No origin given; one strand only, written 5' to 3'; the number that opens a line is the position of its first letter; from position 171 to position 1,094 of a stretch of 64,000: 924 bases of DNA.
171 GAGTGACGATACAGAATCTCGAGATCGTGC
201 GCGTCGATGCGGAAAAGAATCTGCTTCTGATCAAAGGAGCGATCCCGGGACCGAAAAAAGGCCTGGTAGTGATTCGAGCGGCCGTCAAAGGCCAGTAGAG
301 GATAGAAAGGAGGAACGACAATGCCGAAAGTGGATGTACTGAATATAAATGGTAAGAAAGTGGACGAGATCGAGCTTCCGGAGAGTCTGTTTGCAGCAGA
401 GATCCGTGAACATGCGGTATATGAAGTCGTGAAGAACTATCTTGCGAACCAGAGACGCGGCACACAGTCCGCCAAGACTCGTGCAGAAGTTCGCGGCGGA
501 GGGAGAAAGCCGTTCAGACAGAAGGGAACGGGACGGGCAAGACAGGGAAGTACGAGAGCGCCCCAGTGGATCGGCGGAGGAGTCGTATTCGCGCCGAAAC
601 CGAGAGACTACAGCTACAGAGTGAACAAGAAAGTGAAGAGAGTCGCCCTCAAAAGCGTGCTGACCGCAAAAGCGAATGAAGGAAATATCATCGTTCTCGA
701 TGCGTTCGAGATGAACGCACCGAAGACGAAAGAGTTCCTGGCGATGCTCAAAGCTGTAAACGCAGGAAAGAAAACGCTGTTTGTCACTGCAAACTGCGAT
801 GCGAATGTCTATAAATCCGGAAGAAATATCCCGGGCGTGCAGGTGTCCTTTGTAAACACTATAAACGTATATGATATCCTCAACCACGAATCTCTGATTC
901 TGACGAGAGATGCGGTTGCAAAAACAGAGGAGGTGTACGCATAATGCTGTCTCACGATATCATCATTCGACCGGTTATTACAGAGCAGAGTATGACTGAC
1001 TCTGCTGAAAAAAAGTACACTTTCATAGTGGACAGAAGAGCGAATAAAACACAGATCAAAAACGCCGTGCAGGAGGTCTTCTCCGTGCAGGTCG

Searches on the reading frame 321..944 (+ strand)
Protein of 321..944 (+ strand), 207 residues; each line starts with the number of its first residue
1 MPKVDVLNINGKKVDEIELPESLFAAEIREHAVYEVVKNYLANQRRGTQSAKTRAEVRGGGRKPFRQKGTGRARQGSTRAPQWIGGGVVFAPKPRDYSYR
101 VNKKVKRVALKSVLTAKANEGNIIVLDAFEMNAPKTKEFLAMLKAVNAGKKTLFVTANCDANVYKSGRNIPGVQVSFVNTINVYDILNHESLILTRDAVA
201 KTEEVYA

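Call 44: find_encoding_contigs(protein=window:321-944:+, flank=10000, max_places=10)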
Protein window:321-944:+ (207 aa): 1 contig read that carries it; 1 place shown.
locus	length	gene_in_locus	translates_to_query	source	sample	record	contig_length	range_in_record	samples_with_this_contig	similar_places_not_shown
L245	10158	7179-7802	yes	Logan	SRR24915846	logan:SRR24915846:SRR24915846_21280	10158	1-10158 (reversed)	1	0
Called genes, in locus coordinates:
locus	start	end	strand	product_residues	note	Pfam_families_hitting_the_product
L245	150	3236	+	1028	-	PF04313:HSDR_N, PF04851:ResIII, PF18766:SWI2_SNF2, PF22679:T1R_D3-like, PF11867:T1RH-like_C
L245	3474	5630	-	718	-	PF02743:dCache_1, PF22673:MCP-like_PDC_1, PF00015:MCPsignal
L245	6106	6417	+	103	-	PF00338:Ribosomal_S10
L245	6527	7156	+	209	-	PF00297:Ribosomal_L3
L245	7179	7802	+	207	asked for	PF00573:Ribosomal_L4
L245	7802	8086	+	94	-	PF00276:Ribosomal_L23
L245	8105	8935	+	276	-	PF00181:Ribosomal_L2_N, PF03947:Ribosomal_L2_C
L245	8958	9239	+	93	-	PF00203:Ribosomal_S19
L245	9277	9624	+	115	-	PF00237:Ribosomal_L22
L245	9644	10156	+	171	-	?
